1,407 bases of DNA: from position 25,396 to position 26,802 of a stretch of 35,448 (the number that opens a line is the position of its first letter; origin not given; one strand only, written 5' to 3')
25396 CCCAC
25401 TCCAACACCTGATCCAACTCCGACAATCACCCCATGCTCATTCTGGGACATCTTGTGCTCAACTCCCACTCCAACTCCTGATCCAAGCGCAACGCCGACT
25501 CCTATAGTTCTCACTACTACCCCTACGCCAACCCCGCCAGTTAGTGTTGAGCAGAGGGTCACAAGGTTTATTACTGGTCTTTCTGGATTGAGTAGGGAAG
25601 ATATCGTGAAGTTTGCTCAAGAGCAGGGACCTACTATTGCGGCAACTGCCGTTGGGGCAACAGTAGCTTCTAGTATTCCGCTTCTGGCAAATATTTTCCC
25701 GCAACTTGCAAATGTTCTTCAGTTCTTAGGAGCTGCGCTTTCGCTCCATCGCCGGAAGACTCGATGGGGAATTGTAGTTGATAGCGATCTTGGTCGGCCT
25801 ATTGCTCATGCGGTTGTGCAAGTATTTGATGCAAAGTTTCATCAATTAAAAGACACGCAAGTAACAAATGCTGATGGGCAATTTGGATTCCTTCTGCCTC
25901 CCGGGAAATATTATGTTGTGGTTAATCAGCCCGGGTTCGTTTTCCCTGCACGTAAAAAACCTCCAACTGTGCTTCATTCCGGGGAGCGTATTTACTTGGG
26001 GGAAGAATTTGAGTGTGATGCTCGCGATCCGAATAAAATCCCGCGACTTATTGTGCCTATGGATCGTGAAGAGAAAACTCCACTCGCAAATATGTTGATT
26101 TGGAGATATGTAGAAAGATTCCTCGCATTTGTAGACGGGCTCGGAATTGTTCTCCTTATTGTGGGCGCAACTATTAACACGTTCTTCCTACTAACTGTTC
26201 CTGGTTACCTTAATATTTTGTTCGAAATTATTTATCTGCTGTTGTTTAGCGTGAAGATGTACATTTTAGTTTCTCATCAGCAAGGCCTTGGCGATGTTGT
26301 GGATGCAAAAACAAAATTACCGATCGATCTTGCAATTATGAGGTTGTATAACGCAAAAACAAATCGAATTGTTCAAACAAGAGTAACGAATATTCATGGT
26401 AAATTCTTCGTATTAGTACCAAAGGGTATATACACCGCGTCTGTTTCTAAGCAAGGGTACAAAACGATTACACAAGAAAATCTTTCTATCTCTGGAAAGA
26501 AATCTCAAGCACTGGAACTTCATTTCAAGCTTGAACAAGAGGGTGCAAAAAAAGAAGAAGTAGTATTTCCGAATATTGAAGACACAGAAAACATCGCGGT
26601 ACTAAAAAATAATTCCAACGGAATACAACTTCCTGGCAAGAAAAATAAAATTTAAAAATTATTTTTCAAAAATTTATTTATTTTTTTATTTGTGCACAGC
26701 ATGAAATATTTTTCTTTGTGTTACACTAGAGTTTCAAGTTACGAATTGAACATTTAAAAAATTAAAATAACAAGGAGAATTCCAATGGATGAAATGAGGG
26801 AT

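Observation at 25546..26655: The two largest surface proteins share a C-terminal membrane module that could be an uncharacterised anchor or export device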

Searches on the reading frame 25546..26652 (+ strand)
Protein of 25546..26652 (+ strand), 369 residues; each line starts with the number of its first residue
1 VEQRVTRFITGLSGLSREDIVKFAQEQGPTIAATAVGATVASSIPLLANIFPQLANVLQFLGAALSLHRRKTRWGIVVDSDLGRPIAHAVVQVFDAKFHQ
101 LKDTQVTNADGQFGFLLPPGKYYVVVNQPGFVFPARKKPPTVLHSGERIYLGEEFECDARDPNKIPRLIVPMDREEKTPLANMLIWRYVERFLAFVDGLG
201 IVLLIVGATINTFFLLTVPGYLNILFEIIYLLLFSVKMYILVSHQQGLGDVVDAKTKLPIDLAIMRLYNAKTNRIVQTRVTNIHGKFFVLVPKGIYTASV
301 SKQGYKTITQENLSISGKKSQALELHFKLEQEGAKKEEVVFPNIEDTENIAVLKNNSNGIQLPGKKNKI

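Call 8: search_protein_families(library=pfam, proteins=[window:25546-26652:+], max_evalue=1)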
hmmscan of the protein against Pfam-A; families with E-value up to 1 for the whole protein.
window:25546-26652:+ (369 aa): 8 families
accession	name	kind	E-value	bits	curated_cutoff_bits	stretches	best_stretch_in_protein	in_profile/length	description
PF13620.12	CarboxypepD_reg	-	3.9e-19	69.2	32.3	2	75-132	4-60/82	Carboxypeptidase regulatory-like domain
PF13715.12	CarbopepD_reg_2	-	4.2e-11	43.2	32.2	2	249-340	3-87/88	CarboxypepD_reg-like domain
PF17210.9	SdrD_B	-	1.5e-06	28.8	29.7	1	84-130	22-68/112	SdrD B-like domain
PF17802.7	SpaA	-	1.2e-05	25.8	23.1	1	78-124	8-56/91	Prealbumin-like fold domain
PF23194.1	NOMO_5th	-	0.012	16.4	27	1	91-126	21-56/89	NOMO fifth transthyretin-like domain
PF08308.17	PEGA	-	0.012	16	20.8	0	291-330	32-68/71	PEGA domain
PF03006.26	HlyIII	-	0.098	12.7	26.2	1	189-240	72-125/224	Haemolysin-III related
PF01060.29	TTR-52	-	0.24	12.5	24.9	0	83-113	8-41/79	Transthyretin-like family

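Call 11: find_homologous_proteins(query=window:25741-26652:+, max_evalue=0.001)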
Query window:25741-26652:+ (304 aa): 6 proteins with E <= 0.001 among 916 candidates.
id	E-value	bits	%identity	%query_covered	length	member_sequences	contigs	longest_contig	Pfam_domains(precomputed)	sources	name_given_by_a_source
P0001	8.1e-125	434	68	89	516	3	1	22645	PF13715.13,PF17802.8,PF13620.13,PF22904.4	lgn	-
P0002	1.8e-121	423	67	89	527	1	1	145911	PF13715.13,PF17802.8,PF13620.13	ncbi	-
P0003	1.8e-89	318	54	87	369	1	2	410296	PF13715.13,PF13620.13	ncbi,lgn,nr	ncbi:MAG TPA: carboxypeptidase-like regulatory domain-containing protein [Candidatus Andersenbacteri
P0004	6.5e-87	310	52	87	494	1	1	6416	PF13715.13,PF17802.8,PF13620.13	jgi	jgi:hypothetical protein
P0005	4.4e-79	284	50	88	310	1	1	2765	PF13715.13,PF17802.8,PF13620.13,PF17210.10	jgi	jgi:hypothetical protein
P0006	3.6e-77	278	47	88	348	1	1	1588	PF13715.13,PF17802.8,PF13620.13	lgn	-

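Call 14: search_protein_families(library=ncbifam, proteins=[window:25546-26652:+], max_evalue=0.01)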
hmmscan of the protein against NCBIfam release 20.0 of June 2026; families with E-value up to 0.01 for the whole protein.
window:25546-26652:+ (369 aa): 1 family
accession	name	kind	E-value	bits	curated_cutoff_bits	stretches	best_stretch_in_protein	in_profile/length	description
NF053607.1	CHU_0125_OmpA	equivalog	8.6e-05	21.2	620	0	255-355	435-532/639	CHU_0125 family OmpA-like outer membrane integrity protein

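Call 17: find_homologous_proteins(query=A1, max_evalue=0.001)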
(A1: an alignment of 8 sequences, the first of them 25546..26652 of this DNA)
Query A1 (8 sequences) (369 aa, profile of the alignment): 17 proteins with E <= 0.001 among 8000 candidates.
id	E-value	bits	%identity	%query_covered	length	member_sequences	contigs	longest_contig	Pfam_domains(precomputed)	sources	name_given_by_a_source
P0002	7.2e-166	569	64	86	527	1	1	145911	PF13715.13,PF17802.8,PF13620.13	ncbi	-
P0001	1.0e-164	566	65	83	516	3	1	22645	PF13715.13,PF17802.8,PF13620.13,PF22904.4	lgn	-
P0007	3.7e-154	531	85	99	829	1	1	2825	PF13205.13,PF13620.13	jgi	jgi:hypothetical protein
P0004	5.1e-153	527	49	77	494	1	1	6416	PF13715.13,PF17802.8,PF13620.13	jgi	jgi:hypothetical protein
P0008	3.9e-145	501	67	77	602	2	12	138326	PF13715.13,PF13620.13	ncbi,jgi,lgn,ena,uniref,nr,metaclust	ncbi:MAG: hypothetical protein A3C02_01570 [Candidatus Andersenbacteria bacterium RIFCSPHIGHO2_02_FU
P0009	5.9e-145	501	67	79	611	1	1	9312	PF13715.13,PF13620.13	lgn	-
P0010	9.2e-145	500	67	78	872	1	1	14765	PF13620.13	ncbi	-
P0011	1.7e-143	496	65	87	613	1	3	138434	PF13715.13,PF13620.13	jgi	jgi:hypothetical protein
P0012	3.3e-143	495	60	89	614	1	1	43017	PF13715.13,PF13620.13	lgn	-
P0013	4.7e-143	494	64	86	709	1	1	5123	PF13715.13,PF13620.13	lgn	-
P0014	8.1e-142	490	61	86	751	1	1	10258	PF21722.5,PF13620.13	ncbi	-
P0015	2.3e-139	482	59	86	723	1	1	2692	PF21722.5,PF13620.13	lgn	-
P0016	3.4e-139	482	61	84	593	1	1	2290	PF13715.13,PF13620.13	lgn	-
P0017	2.2e-133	463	55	78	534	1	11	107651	PF13715.13,PF13620.13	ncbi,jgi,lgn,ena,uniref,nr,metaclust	ncbi:MAG: hypothetical protein A3E36_01260 [Candidatus Andersenbacteria bacterium RIFCSPHIGHO2_12_FU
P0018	3.5e-131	455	50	77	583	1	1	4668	PF13715.13,PF17802.8,PF13620.13,PF23374.2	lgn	-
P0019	6.0e-83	297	35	70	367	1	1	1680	PF13715.13,PF13620.13,PF17210.10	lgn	-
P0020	1.1e-40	158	30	76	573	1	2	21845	PF13715.13,PF13620.13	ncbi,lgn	-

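Call 22: search_solved_structures(query=A1, max_evalue=1)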
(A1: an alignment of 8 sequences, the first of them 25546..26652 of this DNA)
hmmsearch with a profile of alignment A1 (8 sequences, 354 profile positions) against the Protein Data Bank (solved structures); distinct sequences matched with E-value up to 1: 18.
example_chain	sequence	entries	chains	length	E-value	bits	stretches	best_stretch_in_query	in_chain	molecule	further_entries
3mn8_A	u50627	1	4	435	2.3e-05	26.7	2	290-343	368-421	LP15968p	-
5aq0_A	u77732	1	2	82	0.0015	20.7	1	258-339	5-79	CARBOXYPEPTIDASE D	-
6hif_Y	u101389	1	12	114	0.002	20.3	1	82-171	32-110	hdh assembly factor Kustc1130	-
9j6z_A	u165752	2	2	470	0.0025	20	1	257-349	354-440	Carboxypeptidase D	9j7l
1h8l_A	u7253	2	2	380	0.042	15.9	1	77-140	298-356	CARBOXYPEPTIDASE GP180 RESIDUES 503-882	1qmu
7kcn_A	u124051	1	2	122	0.044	15.9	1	259-317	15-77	HIUase-TTR ancestor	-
9gbc_A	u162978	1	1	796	0.1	14.7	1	232-329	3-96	TonB-linked outer membrane receptor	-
1uwy_A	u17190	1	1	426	0.15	14.1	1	254-329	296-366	CARBOXYPEPTIDASE M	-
4wi0_B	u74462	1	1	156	0.23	13.5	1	286-328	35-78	Cellulosomal scaffoldin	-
4u3s_B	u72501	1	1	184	0.3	13.1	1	287-328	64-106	Cellulosomal scaffoldin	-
2ahj_A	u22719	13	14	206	0.62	12.1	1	104-137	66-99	NITRILE HYDRATASE | Nitrile hydratase subunit alpha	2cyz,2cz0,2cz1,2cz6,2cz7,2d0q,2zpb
1ahj_A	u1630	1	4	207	0.63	12.1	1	104-137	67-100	NITRILE HYDRATASE (SUBUNIT ALPHA)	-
3a8g_A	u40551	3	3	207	0.63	12.1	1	104-137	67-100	Nitrile hydratase subunit alpha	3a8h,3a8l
2qdy_A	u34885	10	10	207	0.63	12.1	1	104-137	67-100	Nitrile hydratase subunit alpha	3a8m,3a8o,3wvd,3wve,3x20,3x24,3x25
2zcf_A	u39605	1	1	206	0.73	11.9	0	104-137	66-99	Nitrile hydratase subunit alpha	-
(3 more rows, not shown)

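Call 27: search_protein_representatives(alignment_id=A1)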
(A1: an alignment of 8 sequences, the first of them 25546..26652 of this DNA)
Query: 8 sequences, 354 profile positions. Proteins with E-value up to 0.001 (for the whole library): 8897; up to 1e-10: 3937; up to 1e-30: 806. The best 150 are listed.
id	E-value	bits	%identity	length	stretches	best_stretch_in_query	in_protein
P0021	2.0e-158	543.3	-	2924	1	14-345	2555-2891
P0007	1.2e-154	530.9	-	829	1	33-343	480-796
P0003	1.5e-153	527.3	-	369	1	3-342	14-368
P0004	1.6e-153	527.2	-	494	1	12-344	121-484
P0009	1.9e-145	500.6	-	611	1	34-343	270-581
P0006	2.1e-144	497.2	-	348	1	30-350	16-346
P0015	7.2e-140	482.3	-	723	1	37-343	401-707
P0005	4.5e-137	473.1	-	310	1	36-341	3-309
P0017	7.0e-134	462.6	-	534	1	23-341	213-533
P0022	1.6e-129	448.3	-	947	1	37-341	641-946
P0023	4.9e-127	440.1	-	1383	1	20-340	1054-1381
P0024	8.2e-126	436.0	-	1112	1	36-341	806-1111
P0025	2.5e-111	388.4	-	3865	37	89-335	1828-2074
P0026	2.3e-109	382.0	-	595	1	40-347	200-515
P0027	1.6e-95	336.4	-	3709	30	90-151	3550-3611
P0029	2.5e-76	273.3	-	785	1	55-345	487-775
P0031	1.0e-73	264.7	-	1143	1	32-350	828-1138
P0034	1.7e-68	247.5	-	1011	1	41-342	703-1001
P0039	9.8e-65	235.2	-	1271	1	33-343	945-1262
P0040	2.3e-64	233.9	-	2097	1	11-342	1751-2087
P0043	5.1e-63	229.5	-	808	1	34-346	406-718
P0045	3.9e-62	226.6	-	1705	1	26-350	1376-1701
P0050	1.1e-60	221.9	-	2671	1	42-343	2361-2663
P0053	3.2e-60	220.3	-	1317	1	35-347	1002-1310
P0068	1.4e-56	208.3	-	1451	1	44-341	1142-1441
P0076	5.4e-55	203.1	-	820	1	33-344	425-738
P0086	2.0e-53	198.0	-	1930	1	36-339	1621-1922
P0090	6.9e-53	196.2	-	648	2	13-315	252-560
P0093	7.2e-52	192.8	-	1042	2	18-314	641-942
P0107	1.4e-48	182.0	-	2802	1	21-339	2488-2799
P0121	5.0e-47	176.9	-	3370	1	40-342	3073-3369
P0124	1.2e-46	175.6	-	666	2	29-248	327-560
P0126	1.8e-46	175.1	-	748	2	7-343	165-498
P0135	3.5e-46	174.1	-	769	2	33-246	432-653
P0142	9.3e-46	172.7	-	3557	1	30-341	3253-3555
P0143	1.3e-45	172.2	-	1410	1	33-341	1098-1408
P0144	1.4e-45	172.1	-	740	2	34-315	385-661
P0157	2.2e-44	168.2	-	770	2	15-279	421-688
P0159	2.9e-44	167.8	-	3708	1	40-340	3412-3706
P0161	4.5e-44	167.2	-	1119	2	4-342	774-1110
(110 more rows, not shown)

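Call 30: predict_structure(alignment_id=A2)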
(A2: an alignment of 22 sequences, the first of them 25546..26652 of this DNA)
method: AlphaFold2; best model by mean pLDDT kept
length: 369 residues; sequences in the alignment: 22
mean_pLDDT: 76.2   pTM: 0.41
mean pLDDT of the five models: 76.2, 74.0, 72.2, 71.1, 69.5
residues with pLDDT >= 90: 117; 70-90: 135; 50-70: 74; < 50: 43
segments of 3 or more residues with pLDDT < 50: 42-47, 65-70, 335-343, 349-351, 353-356, 358-365, 367-369
pLDDT, mean of each block of 10 residues (from residue 1): 60 73 61 53 47 59 47 81 90 94 91 87 92 87 84 83 74 79 73 72 77 80 81 81 74 96 95 92 90 93 95 84 88 59 48 47 45
secondary structure, 60 per line:
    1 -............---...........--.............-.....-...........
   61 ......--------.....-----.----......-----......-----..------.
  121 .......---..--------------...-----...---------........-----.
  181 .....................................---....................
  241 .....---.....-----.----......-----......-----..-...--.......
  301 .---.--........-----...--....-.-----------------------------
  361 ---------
elements in order: H2-13 H17-27 H30-42 H44-48 H50-66 E75-79 E90-95 E101-106 E120-127 E147-149 E155-157 E167-174 H180-217 H221-245 E249-253 E264-269 E275-280 E289-291 E294-301 E308-315 E321-323 E326-329

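Call 31: find_related_loci(query=A2, collection=genome_contigs, flank=6000)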
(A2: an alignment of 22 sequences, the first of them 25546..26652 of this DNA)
Query A2 (369 aa) in genome_contigs; peptide patterns used: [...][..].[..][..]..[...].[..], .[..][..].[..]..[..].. (x = any residue, [..] = any of these).
42 stretches matched a pattern; 16 encode a relative of the query (tblastn E <= 1e-3); 16 distinct loci.
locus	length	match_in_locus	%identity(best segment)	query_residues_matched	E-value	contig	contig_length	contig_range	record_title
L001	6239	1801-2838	70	1-345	4e-171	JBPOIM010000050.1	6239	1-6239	MAG: Candidatus Anderseniibacteriota bacterium isolate MAG_1567 c_000000551383, whole genome shotgun sequence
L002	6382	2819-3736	65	31-335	3e-141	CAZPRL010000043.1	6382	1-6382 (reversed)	MAG TPA_asm: uncultured Candidatus Saccharibacteria bacterium isolate SRP136066_co1_37 genome assembly, contig: NODE_199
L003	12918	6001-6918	66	31-335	2e-139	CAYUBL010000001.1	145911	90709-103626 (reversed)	MAG TPA_asm: uncultured Candidatus Saccharibacteria bacterium isolate SRP170004_co1_552 genome assembly, contig: NODE_10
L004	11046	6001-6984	63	9-335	1e-136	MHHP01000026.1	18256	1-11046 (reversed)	MAG: Candidatus Andersenbacteria bacterium RIFCSPHIGHO2_02_FULL_45_11 rifcsphigho2_02_scaffold_30964, whole genome shotg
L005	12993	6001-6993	57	1-330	5e-116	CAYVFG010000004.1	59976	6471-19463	MAG TPA_asm: uncultured Candidatus Saccharibacteria bacterium isolate SRP193066_co1_226 genome assembly, contig: NODE_57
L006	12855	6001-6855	61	46-330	1e-110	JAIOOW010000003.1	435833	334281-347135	MAG: Candidatus Andersenbacteria bacterium isolate LakeFargette_0920_ALND_MAG_45_23 LacPavin_0920_ALND_scaffold_352731,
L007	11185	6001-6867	53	42-330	3e-101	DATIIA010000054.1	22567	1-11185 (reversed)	MAG TPA_asm: Candidatus Andersenbacteria bacterium isolate SMAG_U15652 k141_781451, whole genome shotgun sequence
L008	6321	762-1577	46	60-331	4e-84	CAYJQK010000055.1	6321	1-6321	MAG TPA_asm: uncultured Candidatus Saccharibacteria bacterium isolate ERP125453_co1_291 genome assembly, contig: NODE_16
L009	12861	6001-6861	55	46-332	5e-98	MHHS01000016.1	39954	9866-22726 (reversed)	MAG: Candidatus Andersenbacteria bacterium RIFCSPHIGHO2_12_FULL_45_11b rifcsphigho2_12_scaffold_2570, whole genome shotg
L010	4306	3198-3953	37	57-329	1e-39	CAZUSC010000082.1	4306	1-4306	MAG TPA_asm: uncultured Candidatus Saccharibacteria bacterium isolate binchicken_co203_424 genome assembly, contig: k141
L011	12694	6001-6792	35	62-329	2e-39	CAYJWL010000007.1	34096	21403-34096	MAG TPA_asm: uncultured Candidatus Saccharibacteria bacterium isolate ERP125453_co1_506 genome assembly, contig: NODE_10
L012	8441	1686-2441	35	69-329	3e-35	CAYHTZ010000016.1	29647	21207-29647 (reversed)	MAG TPA_asm: uncultured Candidatus Saccharibacteria bacterium isolate ERP119705_co17_339 genome assembly, contig: NODE_1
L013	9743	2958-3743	31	60-325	6e-34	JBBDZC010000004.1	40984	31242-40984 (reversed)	MAG: Candidatus Andersenbacteria bacterium isolate LejiaD_51_235 Lejia_D_1584_length_40984_cov_147, whole genome shotgun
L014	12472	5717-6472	33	69-329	1e-30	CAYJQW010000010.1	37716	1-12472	MAG TPA_asm: uncultured Candidatus Saccharibacteria bacterium isolate ERP125453_co1_258 genome assembly, contig: NODE_85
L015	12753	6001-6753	31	75-327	9e-29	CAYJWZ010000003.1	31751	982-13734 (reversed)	MAG TPA_asm: uncultured Candidatus Saccharibacteria bacterium isolate ERP125453_co1_523 genome assembly, contig: NODE_11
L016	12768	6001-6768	31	69-329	5e-34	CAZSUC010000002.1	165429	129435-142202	MAG TPA_asm: uncultured Candidatus Saccharibacteria bacterium isolate SRP294416_co1_70 genome assembly, contig: NODE_50_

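Call 35: fold_search(model_id=the predicted structure, library=pdb)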
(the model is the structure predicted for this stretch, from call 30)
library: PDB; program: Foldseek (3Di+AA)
matches with E <= 10: 593; with E <= 0.001: 20
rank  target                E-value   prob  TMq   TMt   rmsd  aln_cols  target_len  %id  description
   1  10ps                  1.2e-06  1.00  0.20  0.14  18.4       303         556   12  Crystal structure of SdrD A2-A3-B1-B2 domains from Staphylococcus aureus JH1 (released 2026-02-11)
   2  6fwv_A                6.9e-06  1.00  0.18  0.13  17.4       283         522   13  The Bacillus anthracis TIE protein (released 2018-08-08)
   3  6fwv_B                9.7e-06  1.00  0.18  0.13  17.4       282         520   13  The Bacillus anthracis TIE protein (released 2018-08-08)
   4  5aq0_B                2.2e-05  1.00  0.20  0.85   1.6        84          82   25  The structure of the Transthyretin-like domain of the first catalytic domain of the HUMAN Carboxypeptidase D (released 2016-09-28)
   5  5aq0_A                3.1e-05  1.00  0.20  0.86   1.5        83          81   25  The structure of the Transthyretin-like domain of the first catalytic domain of the HUMAN Carboxypeptidase D (released 2016-09-28)
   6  1qmu_A                9.4e-05  1.00  0.18  0.18   2.9        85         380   25  Duck carboxypeptidase D domain II (released 2000-10-13)
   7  2nsm                  1.4e-04  1.00  0.18  0.17   2.5        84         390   24  Crystal structure of the human carboxypeptidase N (Kininase I) catalytic domain (released 2007-04-24)
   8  5hts_E                3.2e-04  0.99  0.20  0.28  13.8       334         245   10  Crystal structure of shaft pilin spaA from Lactobacillus rhamnosus GG - D295N mutant (released 2016-07-20)
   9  3mn8_B                4.0e-04  1.00  0.19  0.18   3.0        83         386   29  Structure of Drosophila melanogaster carboxypeptidase D isoform 1B short (released 2010-07-28)
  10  5j4m_A                4.5e-04  0.99  0.19  0.25  13.9       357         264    9  Crystal structure of shaft pilin SpaA from Lactobacillus rhamnosus GG - E269A/D295N double mutant (released 2016-07-20)
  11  3mn8_C                4.8e-04  1.00  0.19  0.18   3.0        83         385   29  Structure of Drosophila melanogaster carboxypeptidase D isoform 1B short (released 2010-07-28)
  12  3mn8_D                5.0e-04  1.00  0.19  0.18   3.0        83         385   29  Structure of Drosophila melanogaster carboxypeptidase D isoform 1B short (released 2010-07-28)
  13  5j4m_C                5.0e-04  0.99  0.20  0.27  13.5       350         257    8  Crystal structure of shaft pilin SpaA from Lactobacillus rhamnosus GG - E269A/D295N double mutant (released 2016-07-20)
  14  6ytc_MODEL_1_A        6.0e-04  1.00  0.17  0.59   3.7        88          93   22  Solution NMR structure of the isolated NTE domain of BT1762-63 levan transporter (released 2020-07-08)
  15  5hts_F                6.7e-04  0.99  0.18  0.27  13.9       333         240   10  Crystal structure of shaft pilin spaA from Lactobacillus rhamnosus GG - D295N mutant (released 2016-07-20)
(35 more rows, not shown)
